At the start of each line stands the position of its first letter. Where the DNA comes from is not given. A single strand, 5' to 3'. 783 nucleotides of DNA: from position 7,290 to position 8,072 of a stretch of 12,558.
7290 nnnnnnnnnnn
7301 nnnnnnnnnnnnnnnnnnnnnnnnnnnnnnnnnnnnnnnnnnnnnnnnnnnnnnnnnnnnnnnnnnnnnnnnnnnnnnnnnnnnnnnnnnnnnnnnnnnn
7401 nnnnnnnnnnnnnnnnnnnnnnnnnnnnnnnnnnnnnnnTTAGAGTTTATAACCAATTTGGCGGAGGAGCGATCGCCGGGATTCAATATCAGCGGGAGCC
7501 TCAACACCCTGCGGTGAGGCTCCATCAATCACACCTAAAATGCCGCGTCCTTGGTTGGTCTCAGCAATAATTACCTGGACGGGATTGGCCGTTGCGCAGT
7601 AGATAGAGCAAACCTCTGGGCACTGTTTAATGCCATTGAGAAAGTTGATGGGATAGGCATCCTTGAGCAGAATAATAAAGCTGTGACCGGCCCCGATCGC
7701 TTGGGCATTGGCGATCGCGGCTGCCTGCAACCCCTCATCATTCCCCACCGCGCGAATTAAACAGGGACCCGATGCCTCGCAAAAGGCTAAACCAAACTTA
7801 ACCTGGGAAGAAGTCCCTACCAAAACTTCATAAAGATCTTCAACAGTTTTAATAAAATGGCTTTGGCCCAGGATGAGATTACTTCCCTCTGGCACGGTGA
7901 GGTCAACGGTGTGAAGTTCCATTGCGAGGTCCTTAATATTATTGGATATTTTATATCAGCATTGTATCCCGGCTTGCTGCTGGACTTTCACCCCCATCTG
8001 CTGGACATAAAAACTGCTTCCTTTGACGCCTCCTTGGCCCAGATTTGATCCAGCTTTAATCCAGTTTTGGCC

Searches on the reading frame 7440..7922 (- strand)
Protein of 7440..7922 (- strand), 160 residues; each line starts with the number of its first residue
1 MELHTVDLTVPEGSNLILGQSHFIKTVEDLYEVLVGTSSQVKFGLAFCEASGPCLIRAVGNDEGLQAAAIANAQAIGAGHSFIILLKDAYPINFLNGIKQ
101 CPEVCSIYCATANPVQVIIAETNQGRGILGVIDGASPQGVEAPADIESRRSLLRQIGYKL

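Call 8: search_protein_families(library=pfam, proteins=[window:7440-7922:-], max_evalue=0.01)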
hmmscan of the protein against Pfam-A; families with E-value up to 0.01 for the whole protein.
window:7440-7922:- (160 aa): 1 family
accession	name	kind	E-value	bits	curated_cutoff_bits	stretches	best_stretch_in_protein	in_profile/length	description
PF04008.19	Adenosine_kin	-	1e-76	256.4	25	1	6-159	1-154/154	Adenosine specific kinase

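Call 13: search_protein_families(library=ncbifam, proteins=[window:7440-7922:-], max_evalue=0.01)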
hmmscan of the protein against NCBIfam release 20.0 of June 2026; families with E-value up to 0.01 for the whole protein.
window:7440-7922:- (160 aa): 0 families

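Call 26: find_related_loci(query=window:7440-7922:-, collection=genome_contigs, flank=10000)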
Query window:7440-7922:- (160 aa) in genome_contigs; peptide patterns used: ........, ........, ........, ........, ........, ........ (x = any residue, [..] = any of these).
599 stretches matched a pattern (row limit reached: there are more); 565 encode a relative of the query (tblastn E <= 1e-3); the best 80 are kept; 80 distinct loci.
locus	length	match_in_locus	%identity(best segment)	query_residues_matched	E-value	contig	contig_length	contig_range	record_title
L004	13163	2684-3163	91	1-160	6e-89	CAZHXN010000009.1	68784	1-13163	MAG TPA_asm: uncultured bacterium isolate binchicken_co135_196 genome assembly, contig: NODE_922_length_68784_cov_3.5910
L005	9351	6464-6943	78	1-160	2e-85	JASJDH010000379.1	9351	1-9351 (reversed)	MAG: Leptolyngbyaceae cyanobacterium MO_188.B28 MO_188.c_8687, whole genome shotgun sequence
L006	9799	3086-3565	76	1-160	1e-84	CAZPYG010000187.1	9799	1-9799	MAG TPA_asm: uncultured bacterium isolate SRP332253_co2_75 genome assembly, contig: NODE_7027_length_9799_cov_7.768370,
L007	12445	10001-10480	78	1-160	4e-83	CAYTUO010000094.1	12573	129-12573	MAG TPA_asm: uncultured Pleurocapsa sp. isolate binchicken_co274_59 genome assembly, contig: NODE_12463_length_12573_cov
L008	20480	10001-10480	75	1-160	5e-83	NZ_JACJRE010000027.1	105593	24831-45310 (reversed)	Tolypothrix sp. FACHB-123 contig27, whole genome shotgun sequence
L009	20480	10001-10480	77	1-160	3e-82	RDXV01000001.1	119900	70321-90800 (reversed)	MAG: Nostocales cyanobacterium isolate PH2015_10S_36_12 PH2015_10S_scaffold_0, whole genome shotgun sequence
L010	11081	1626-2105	73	1-160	2e-81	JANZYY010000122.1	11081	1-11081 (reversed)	MAG: Fischerella sp. isolate SKW105 NODE_121_length_11081_cov_3.447565, whole genome shotgun sequence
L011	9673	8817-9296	73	1-160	2e-80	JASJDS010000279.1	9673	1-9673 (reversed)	MAG: Calothrix sp. MO_192.B10 MO_192.c_3985, whole genome shotgun sequence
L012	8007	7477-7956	71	1-160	7e-79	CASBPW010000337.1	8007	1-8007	MAG: uncultured cyanobacterium isolate PMM_0068 genome assembly, contig: PMM_0068_000000000337, whole genome shotgun seq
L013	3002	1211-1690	72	1-160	2e-79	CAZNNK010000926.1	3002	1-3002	MAG TPA_asm: uncultured Coleofasciculus sp. isolate binchicken_co15_51 genome assembly, contig: NODE_38683_length_3002_c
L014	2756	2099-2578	71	1-160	7e-80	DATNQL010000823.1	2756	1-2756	MAG TPA_asm: Stenomitos sp. isolate SMAG_U16506 k141_89819, whole genome shotgun sequence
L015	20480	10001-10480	70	1-160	1e-77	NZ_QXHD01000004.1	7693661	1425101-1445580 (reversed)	Adonisia turfae CCMR0081 Scaffold_3b, whole genome shotgun sequence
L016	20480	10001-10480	73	1-160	2e-77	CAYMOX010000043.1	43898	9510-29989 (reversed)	MAG TPA_asm: uncultured bacterium isolate binchicken_co58_177 genome assembly, contig: NODE_670_length_43898_cov_22.1524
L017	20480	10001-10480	71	1-160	8e-77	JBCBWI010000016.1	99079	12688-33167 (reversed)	MAG: Cyanobacteria bacterium J06648_16 NODE_16_length_99079_cov_17.630593, whole genome shotgun sequence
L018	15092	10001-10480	70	1-160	3e-76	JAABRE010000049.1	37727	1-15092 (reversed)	MAG: Synechococcales cyanobacterium S06 isolate S06.Bin197 NODE_49_length_37727_cov_10.5104, whole genome shotgun sequen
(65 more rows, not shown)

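Call 30: search_protein_families(library=pfam, proteins=[L004:501-1493:+, L004:3439-6054:-, L004:6083-6865:-, L004:7535-8224:-, L004:8577-10862:+, L004:11418-11885:+, L004:11943-12902:+, L004:1635-2051:-, L004:2038-2484:-], max_evalue=0.001)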
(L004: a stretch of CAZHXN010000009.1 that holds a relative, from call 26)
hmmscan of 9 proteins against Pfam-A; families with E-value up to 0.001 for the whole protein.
L004:501-1493:+ (330 aa): 4 families
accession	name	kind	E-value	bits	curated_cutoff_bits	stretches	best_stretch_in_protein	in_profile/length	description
PF00805.28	Pentapeptide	-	6.9e-92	300.8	20.2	12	40-79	1-40/40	Pentapeptide repeats (8 copies)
PF13599.13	Pentapeptide_4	-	2e-37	127.5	38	5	185-252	10-77/78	Pentapeptide repeat region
PF13576.12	Pentapeptide_3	-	4.6e-27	94.4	27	0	290-322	8-42/48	Pentapeptide repeats (9 copies)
PF25296.1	Decapeptide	-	8.8e-07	29.2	45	0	163-221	12-70/74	Decapeptide repeat region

L004:3439-6054:- (871 aa): 8 families
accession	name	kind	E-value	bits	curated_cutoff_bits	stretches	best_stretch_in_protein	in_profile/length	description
PF00270.35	DEAD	-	1.1e-25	90.7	26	1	449-608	3-164/167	DEAD/DEAH box helicase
PF00271.37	Helicase_C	-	2.7e-22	79.6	23.5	1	650-760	8-108/110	Helicase conserved C-terminal domain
PF17191.10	RecG_wedge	-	4.6e-21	75.5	23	1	181-355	5-160/162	RecG wedge domain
PF19833.4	RecG_dom3_C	-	2.8e-13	50.2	26.8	1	789-849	2-63/87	ATP-dependent DNA helicase RecG, domain 3, C-terminal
PF04851.21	ResIII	-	1.1e-10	42.1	22.5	1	445-603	3-162/164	Type III restriction enzyme, res subunit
PF22590.2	Cas3-like_C_2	-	5.7e-06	27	27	1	674-761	13-104/106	CRISPR-associated nuclease/helicase Cas3, C-terminal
PF01336.31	tRNA_anti-codon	-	8.3e-05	22.9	27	1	229-316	1-75/75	OB-fold nucleic acid binding domain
PF00176.29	SNF2-rel_dom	-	0.00058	19.5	24.9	1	458-608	9-168/290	SNF2-related domain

L004:6083-6865:- (260 aa): 2 families
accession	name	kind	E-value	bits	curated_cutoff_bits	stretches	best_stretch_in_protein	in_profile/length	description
PF11103.14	DUF2887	-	1.1e-22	81.6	24.1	1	126-219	108-200/200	Protein of unknown function (DUF2887)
PF05685.18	Uma2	-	1.1e-15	58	27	1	12-121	55-169/172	Putative restriction endonuclease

L004:7535-8224:- (229 aa): 14 families
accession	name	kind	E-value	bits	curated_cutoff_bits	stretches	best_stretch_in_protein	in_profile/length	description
PF13847.12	Methyltransf_31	-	1.3e-23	83.7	27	1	48-153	5-112/145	Methyltransferase domain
PF13649.12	Methyltransf_25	-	3.1e-22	79.5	27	1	50-146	1-97/97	Methyltransferase domain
PF08241.18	Methyltransf_11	-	5.6e-22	78.6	21.2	1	51-149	1-94/95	Methyltransferase domain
PF08242.18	Methyltransf_12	-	4.5e-17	63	30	1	51-147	1-97/98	Methyltransferase domain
PF01209.24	Ubie_methyltran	-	9.5e-16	58.3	20.1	1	45-150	46-151/233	ubiE/COQ5 methyltransferase family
PF13489.12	Methyltransf_23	-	1.6e-14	54.4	27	1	45-206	21-162/164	Methyltransferase domain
PF05175.20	MTS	-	1.2e-07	32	23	1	49-123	34-106/170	Methyltransferase small domain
PF06325.19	PrmA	-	8.5e-07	29.2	22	1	46-150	161-258/296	Ribosomal protein L11 methyltransferase (PrmA)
PF01170.24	UPF0020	-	5.4e-06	26.7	22.3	1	65-122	71-128/197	RMKL-like, methyltransferase domain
PF10294.15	Methyltransf_16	-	3.8e-05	23.9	21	1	46-147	46-152/174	Lysine methyltransferase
PF24675.1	NpmA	-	4.8e-05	23.2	60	1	50-110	27-90/214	16S rRNA (adenine(1408)-N(1))-methyltransferase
PF20922.3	Anamorsin_N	-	5.2e-05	23.5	27.1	1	80-155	14-92/163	Anamorsin, N-terminal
PF02353.26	CMAS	-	0.00029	20.7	27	1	48-158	64-172/273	Mycolic acid cyclopropane synthetase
PF12847.13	Methyltransf_18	-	0.00046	20.7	27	1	48-108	16-76/151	Methyltransferase domain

L004:8577-10862:+ (761 aa): 3 families
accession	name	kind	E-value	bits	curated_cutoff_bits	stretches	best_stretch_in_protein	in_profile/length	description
PF14252.11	DUF4347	-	1.1e-57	194.8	24.6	1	59-223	1-164/164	Domain of unknown function (DUF4347)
PF00353.25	HemolysinCabind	-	2.1e-33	114.3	23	5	557-591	2-36/36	RTX calcium-binding nonapeptide repeat (4 copies)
PF25275.1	Golvesin_C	-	3.2e-14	53.6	31.6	1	226-356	2-131/132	Golvesin C-terminal domain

L004:11418-11885:+ (155 aa): 0 families

L004:11943-12902:+ (319 aa): 1 family
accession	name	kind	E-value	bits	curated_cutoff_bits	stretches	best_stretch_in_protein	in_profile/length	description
PF01112.23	Asparaginase_2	-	4.3e-111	371.4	27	1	11-310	1-309/309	Asparaginase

L004:1635-2051:- (138 aa): 28 families (the best 25 are shown)
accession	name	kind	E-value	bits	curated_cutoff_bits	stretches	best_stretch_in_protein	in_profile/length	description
PF25174.1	Beta-prop_THOC3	-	1.8e-22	80.1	305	2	5-57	173-225/272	THOC3 beta-propeller domain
PF00400.38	WD40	-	4.4e-22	78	27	3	5-31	13-39/39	WD domain, G-beta repeat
PF25173.1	Beta-prop_WDR3_1st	-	7.2e-18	65.4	154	1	5-136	31-146/184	WDR3 first beta-propeller domain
PF25172.1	Beta-prop_WDR3_2nd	-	5.6e-17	62.3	140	1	6-135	178-291/293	WDR3 second beta-propeller domain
PF24814.1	WD40_Prp19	-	7.7e-15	55.1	320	2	6-55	138-187/281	Prp19 WD40 domain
PF25175.1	Beta-prop_WDR5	-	3.8e-13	49.8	250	1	5-132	12-123/296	WDR5 beta-propeller domain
PF24807.1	WD40_CDC20-Fz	-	2.4e-12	47.2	200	1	5-56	137-188/292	CDC20/Fizzy WD40 domain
PF24817.1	WD40_WDHD1_1st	-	1.7e-11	44.3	109.9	1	6-85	89-159/291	WDHD1 first WD40 domain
PF25047.1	Beta-prop_TEP1_2nd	-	3.1e-11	43.3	89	1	6-131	93-203/255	TEP-1 second beta-propeller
PF25168.1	Beta-prop_WDR36-Utp21_2nd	-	8e-10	39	84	1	8-57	245-293/335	WDR36/Utp21 second beta-propeller domain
PF24782.2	WD40_MABP1-WDR62_2nd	-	2e-09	37.3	290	1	6-131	91-206/341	MABP1/WDR62 second WD40 domain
PF25391.1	WD40_Gbeta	-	5.8e-09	35.8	150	1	6-59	187-240/340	G protein beta WD-40 repeat protein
PF24805.1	EIF3I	-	8.2e-08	32.2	200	0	5-58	54-106/324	EIF3I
PF25048.1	Beta-prop_TEP1_C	-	8.9e-08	32.5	32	0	117-133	14-30/73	TEP-1 C-terminal beta-propeller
PF23414.1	Beta-prop_EML_2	-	1.4e-07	31.6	90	1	7-57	2-51/266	Echinoderm microtubule-associated protein second beta-propeller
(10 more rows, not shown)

L004:2038-2484:- (148 aa): 32 families (the best 25 are shown)
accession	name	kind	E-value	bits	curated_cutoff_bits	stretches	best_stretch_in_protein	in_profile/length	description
PF00400.38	WD40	-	1.1e-23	83.1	27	2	85-122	1-38/39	WD domain, G-beta repeat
PF25174.1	Beta-prop_THOC3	-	2.9e-23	82.7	305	2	30-93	21-87/272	THOC3 beta-propeller domain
PF25173.1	Beta-prop_WDR3_1st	-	2.2e-21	76.9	154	1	20-138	39-156/184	WDR3 first beta-propeller domain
PF24814.1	WD40_Prp19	-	9.5e-19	67.9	320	1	11-134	52-174/281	Prp19 WD40 domain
PF24807.1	WD40_CDC20-Fz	-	4.8e-18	65.9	200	1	20-143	61-177/292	CDC20/Fizzy WD40 domain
PF24817.1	WD40_WDHD1_1st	-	1.4e-15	57.7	109.9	2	32-91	108-166/291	WDHD1 first WD40 domain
PF25175.1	Beta-prop_WDR5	-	2.4e-15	57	250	1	31-125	72-166/296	WDR5 beta-propeller domain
PF25172.1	Beta-prop_WDR3_2nd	-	5.8e-13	49.2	140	2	16-84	44-111/293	WDR3 second beta-propeller domain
PF25168.1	Beta-prop_WDR36-Utp21_2nd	-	2.1e-12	47.5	84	1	33-126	180-271/335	WDR36/Utp21 second beta-propeller domain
PF25391.1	WD40_Gbeta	-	4.8e-12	46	150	1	47-134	178-265/340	G protein beta WD-40 repeat protein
PF24782.2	WD40_MABP1-WDR62_2nd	-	2.5e-11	43.6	290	1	33-124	248-341/341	MABP1/WDR62 second WD40 domain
PF23414.1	Beta-prop_EML_2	-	3e-11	43.6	90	1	34-134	22-120/266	Echinoderm microtubule-associated protein second beta-propeller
PF23869.1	Beta-prop_WDR75_1st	-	3.7e-11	43.3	45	1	29-90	12-73/292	WD repeat-containing protein 75 first beta-propeller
PF24105.1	Beta-prop_CAF1B_HIR1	-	6.1e-11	42.3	80.5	1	86-134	61-109/383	CAF1B/HIR1 beta-propeller domain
PF25047.1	Beta-prop_TEP1_2nd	-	6.2e-11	42.4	89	1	28-129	15-124/255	TEP-1 second beta-propeller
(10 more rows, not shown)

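Call 47: find_homologous_proteins(query=L004:3439-6054:-, max_evalue=1e-100)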
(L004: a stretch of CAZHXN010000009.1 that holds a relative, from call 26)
Query L004:3439-6054:- (871 aa): 7861 proteins with E <= 1e-100 among 8000 candidates; the best 120 are listed.
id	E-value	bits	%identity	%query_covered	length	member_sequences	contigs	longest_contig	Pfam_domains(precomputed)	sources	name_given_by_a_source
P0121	0.0e+0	1822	95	100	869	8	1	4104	PF00270.36,PF17191.11,PF00271.38,PF22590.3,PF19833.5,PF04851.22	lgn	-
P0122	0.0e+0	1728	90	100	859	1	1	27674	PF00270.36,PF17191.11,PF00271.38,PF01336.32,PF22590.3,PF19833.5,PF04851.22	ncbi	ncbi:ATP-dependent DNA helicase RecG [Trichothermofontia sp.]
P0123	0.0e+0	1309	69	99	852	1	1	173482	PF00270.36,PF17191.11,PF00271.38,PF01336.32,PF22590.3,PF19833.5,PF04851.22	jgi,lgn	jgi:ATP-dependent DNA helicase RecG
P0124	0.0e+0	1308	70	99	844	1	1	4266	PF00270.36,PF17191.11,PF00271.38,PF01336.32,PF22590.3,PF19833.5,PF04851.22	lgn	-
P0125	0.0e+0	1302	69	99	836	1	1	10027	PF00270.36,PF17191.11,PF00271.38,PF01336.32,PF22590.3,PF19833.5,PF04851.22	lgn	-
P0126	0.0e+0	1300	69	99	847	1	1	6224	PF00270.36,PF17191.11,PF00271.38,PF01336.32,PF22590.3,PF19833.5,PF04851.22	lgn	-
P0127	0.0e+0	1297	68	99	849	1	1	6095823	PF00270.36,PF17191.11,PF00271.38,PF19833.5,PF04851.22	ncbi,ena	-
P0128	0.0e+0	1296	68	99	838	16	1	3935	PF00270.36,PF17191.11,PF00271.38,PF01336.32,PF22590.3,PF19833.5,PF04851.22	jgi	jgi:ATP-dependent DNA helicase RecG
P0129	0.0e+0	1295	69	99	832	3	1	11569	PF00270.36,PF17191.11,PF00271.38,PF22590.3,PF19833.5,PF04851.22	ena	-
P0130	0.0e+0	1295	69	99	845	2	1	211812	PF00270.36,PF17191.11,PF00271.38,PF22590.3,PF19833.5,PF04851.22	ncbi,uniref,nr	ncbi:ATP-dependent DNA helicase RecG [Oscillatoria sp. FACHB-1407]|uniref:ATP-dependent DNA helicase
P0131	0.0e+0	1295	69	99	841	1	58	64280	PF00270.36,PF17191.11,PF00271.38,PF01336.32,PF22590.3,PF19833.5,PF04851.22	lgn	-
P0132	0.0e+0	1295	69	99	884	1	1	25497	PF00270.36,PF17191.11,PF00271.38,PF01336.32,PF22590.3,PF19833.5,PF04851.22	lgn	-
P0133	0.0e+0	1294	69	99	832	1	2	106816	PF00270.36,PF17191.11,PF00271.38,PF01336.32,PF22590.3,PF19833.5,PF04851.22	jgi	jgi:ATP-dependent DNA helicase RecG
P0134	0.0e+0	1291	68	99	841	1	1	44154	PF00270.36,PF17191.11,PF00271.38,PF22590.3,PF19833.5,PF04851.22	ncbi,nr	ncbi:MAG: ATP-dependent DNA helicase RecG [Cyanobacteria bacterium CRU_2_1]|nr:ATP-dependent DNA hel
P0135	0.0e+0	1291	69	99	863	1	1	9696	PF00270.36,PF13604.13,PF17191.11,PF00271.38,PF22590.3,PF19833.5,PF04851.22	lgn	-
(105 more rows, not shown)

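Call 48: find_encoding_contigs(protein=P0122, flank=10000, max_places=4)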
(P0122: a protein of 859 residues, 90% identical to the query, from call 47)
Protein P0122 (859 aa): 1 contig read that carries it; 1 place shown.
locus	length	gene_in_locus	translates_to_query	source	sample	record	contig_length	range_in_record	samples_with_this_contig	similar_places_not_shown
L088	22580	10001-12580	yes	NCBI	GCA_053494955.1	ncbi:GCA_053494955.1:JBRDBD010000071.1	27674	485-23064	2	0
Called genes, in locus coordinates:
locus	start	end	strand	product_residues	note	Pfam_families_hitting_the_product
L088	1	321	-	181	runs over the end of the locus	PF00156:Pribosyltran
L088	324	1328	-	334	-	PF03186:CobD_Cbib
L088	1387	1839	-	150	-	PF02082:Rrf2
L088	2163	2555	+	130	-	PF14250:AbrB-like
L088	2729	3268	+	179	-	PF06271:RDD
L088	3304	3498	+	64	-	PF00471:Ribosomal_L33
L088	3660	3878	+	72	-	PF01084:Ribosomal_S18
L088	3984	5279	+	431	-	PF01979:Amidohydro_1, PF07969:Amidohydro_3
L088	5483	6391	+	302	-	PF23459:S1_RRP5 (faint), PF13509:S1_2 (faint), PF00575:S1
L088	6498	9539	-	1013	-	PF13432:TPR_16, PF00515:TPR_1, PF13414:TPR_11, PF13432:TPR_16, PF14559:TPR_19, PF13432:TPR_16, PF13414:TPR_11, PF13844:Glyco_transf_41, +23 more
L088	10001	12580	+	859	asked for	PF17191:RecG_wedge, PF01336:tRNA_anti-codon (weak), PF00270:DEAD, PF04851:ResIII, PF00271:Helicase_C, PF22590:Cas3-like_C_2 (weak), PF19833:RecG_dom3_C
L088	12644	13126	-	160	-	PF04008:Adenosine_kin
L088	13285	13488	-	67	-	PF13358:DDE_3 (weak)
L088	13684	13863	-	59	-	-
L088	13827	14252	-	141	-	PF12706:Lactamase_B_2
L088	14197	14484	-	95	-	PF00753:Lactamase_B (weak), PF13483:Lactamase_B_3, PF12706:Lactamase_B_2 (weak)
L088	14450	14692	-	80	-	-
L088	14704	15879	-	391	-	PF00923:TAL_FSA, PF00036:EF-hand_1 (weak), PF13202:EF-hand_5 (weak), PF13405:EF-hand_6 (faint), PF13499:EF-hand_7 (faint)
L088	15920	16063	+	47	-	-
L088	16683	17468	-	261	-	PF00353:HemolysinCabind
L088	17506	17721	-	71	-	-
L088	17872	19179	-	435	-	PF07690:MFS_1, PF13000:Acatn, PF13347:MFS_2 (weak)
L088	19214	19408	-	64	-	-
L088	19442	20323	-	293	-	PF08379:Bact_transglu_N, PF01841:Transglut_core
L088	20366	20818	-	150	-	PF02580:Tyr_Deacylase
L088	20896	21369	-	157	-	PF01724:DUF29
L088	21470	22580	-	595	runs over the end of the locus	PF02638:GHL10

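Call 49: find_encoding_contigs(protein=P0121, flank=10000, max_places=4)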
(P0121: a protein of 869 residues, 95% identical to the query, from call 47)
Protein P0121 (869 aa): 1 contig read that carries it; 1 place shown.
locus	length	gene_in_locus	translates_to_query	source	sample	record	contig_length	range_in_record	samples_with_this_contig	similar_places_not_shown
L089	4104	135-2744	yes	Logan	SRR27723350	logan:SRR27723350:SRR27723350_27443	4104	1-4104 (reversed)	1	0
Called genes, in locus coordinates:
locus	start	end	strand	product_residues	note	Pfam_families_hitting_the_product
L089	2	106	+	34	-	?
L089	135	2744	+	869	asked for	PF17191:RecG_wedge, PF22590:Cas3-like_C_2 (faint), PF00270:DEAD, PF04851:ResIII, PF00271:Helicase_C, PF19833:RecG_dom3_C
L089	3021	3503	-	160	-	PF04008:Adenosine_kin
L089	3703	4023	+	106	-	PF24814:WD40_Prp19 (weak), PF25173:Beta-prop_WDR3_1st (weak), PF25175:Beta-prop_WDR5 (weak), PF25174:Beta-prop_THOC3 (weak), PF00400:WD40 (weak)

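Call 63: list_cluster_members(proteins=[P0121, P0122])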
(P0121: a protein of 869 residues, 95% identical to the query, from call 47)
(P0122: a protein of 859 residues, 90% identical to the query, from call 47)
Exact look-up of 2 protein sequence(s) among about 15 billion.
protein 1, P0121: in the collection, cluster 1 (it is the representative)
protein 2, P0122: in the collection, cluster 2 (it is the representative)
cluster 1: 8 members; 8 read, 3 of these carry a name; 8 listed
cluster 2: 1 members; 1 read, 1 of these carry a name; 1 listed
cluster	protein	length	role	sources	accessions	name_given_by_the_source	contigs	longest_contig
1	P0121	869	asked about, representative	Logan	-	-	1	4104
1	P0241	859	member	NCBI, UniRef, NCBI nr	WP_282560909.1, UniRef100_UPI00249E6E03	ATP-dependent DNA helicase RecG [Trichothermofontia sichuanensis] | ATP-dependent DNA helicase RecG n=1 Tax=Trichothermofontia sichuanensis TaxID=3045816 ...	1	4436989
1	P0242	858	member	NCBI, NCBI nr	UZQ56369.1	ATP-dependent DNA helicase RecG [Trichothermofontia sichuanensis B231]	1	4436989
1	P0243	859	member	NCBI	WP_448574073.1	ATP-dependent DNA helicase RecG [Trichothermofontia sp.]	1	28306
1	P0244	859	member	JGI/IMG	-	-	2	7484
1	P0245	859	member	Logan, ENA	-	-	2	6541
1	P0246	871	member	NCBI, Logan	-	-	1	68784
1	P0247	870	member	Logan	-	-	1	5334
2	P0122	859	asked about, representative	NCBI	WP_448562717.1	ATP-dependent DNA helicase RecG [Trichothermofontia sp.]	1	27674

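Call 64: find_encoding_contigs(protein=P0241, flank=10000, max_places=2)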
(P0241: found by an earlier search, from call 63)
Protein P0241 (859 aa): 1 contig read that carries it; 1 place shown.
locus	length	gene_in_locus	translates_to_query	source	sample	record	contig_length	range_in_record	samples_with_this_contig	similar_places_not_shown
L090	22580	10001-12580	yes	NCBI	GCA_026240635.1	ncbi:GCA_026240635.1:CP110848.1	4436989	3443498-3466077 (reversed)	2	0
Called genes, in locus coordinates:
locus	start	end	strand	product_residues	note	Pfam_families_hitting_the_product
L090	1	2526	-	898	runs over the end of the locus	PF00330:Aconitase, PF00694:Aconitase_C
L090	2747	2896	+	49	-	PF10592:AIPR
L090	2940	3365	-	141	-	PF13358:DDE_3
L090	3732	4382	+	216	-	PF13500:AAA_26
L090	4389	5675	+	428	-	PF00202:Aminotran_3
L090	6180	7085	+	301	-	-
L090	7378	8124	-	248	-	PF00484:Pro_CA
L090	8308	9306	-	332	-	-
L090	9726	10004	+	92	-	PF11103:DUF2887 (weak)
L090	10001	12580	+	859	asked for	PF17191:RecG_wedge, PF00270:DEAD, PF04851:ResIII, PF00271:Helicase_C, PF22590:Cas3-like_C_2 (weak), PF19833:RecG_dom3_C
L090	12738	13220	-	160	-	PF04008:Adenosine_kin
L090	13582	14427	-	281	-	PF00936:BMC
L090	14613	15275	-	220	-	-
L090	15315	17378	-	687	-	PF00132:Hexapep (faint), PF25084:LbH_EIF2B (faint), PF25087:GMPPB_C (faint), PF00101:RuBisCO_small, PF11799:IMS_C (faint), PF00101:RuBisCO_small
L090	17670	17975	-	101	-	PF03319:EutN_CcmL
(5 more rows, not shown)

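Call 65: find_encoding_contigs(protein=P0245, flank=10000, max_places=4)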
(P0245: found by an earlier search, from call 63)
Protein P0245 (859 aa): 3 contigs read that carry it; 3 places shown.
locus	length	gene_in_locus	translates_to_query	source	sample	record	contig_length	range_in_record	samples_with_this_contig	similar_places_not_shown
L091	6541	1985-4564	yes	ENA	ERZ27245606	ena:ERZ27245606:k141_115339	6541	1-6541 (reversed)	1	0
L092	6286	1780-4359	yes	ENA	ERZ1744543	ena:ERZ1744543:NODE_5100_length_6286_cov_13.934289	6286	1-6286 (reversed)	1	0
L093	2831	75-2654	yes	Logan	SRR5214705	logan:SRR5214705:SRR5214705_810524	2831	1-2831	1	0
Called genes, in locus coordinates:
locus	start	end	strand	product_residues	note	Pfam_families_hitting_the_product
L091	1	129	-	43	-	?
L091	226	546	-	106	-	-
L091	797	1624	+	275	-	PF11103:DUF2887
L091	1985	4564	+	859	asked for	PF17191:RecG_wedge, PF01336:tRNA_anti-codon (weak), PF00270:DEAD, PF04851:ResIII, PF00271:Helicase_C, PF22590:Cas3-like_C_2 (weak), PF19833:RecG_dom3_C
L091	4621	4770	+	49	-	-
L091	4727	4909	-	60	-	-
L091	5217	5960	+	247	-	PF01925:TauE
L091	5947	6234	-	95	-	-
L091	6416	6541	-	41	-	?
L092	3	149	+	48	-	?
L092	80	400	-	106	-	-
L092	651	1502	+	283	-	-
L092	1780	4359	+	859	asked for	PF17191:RecG_wedge, PF01336:tRNA_anti-codon (weak), PF00270:DEAD, PF04851:ResIII, PF00271:Helicase_C, PF22590:Cas3-like_C_2 (weak), PF19833:RecG_dom3_C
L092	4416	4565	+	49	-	-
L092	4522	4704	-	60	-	-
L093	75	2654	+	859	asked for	PF17191:RecG_wedge, PF01336:tRNA_anti-codon (weak), PF00270:DEAD, PF04851:ResIII, PF00271:Helicase_C, PF22590:Cas3-like_C_2 (weak), PF19833:RecG_dom3_C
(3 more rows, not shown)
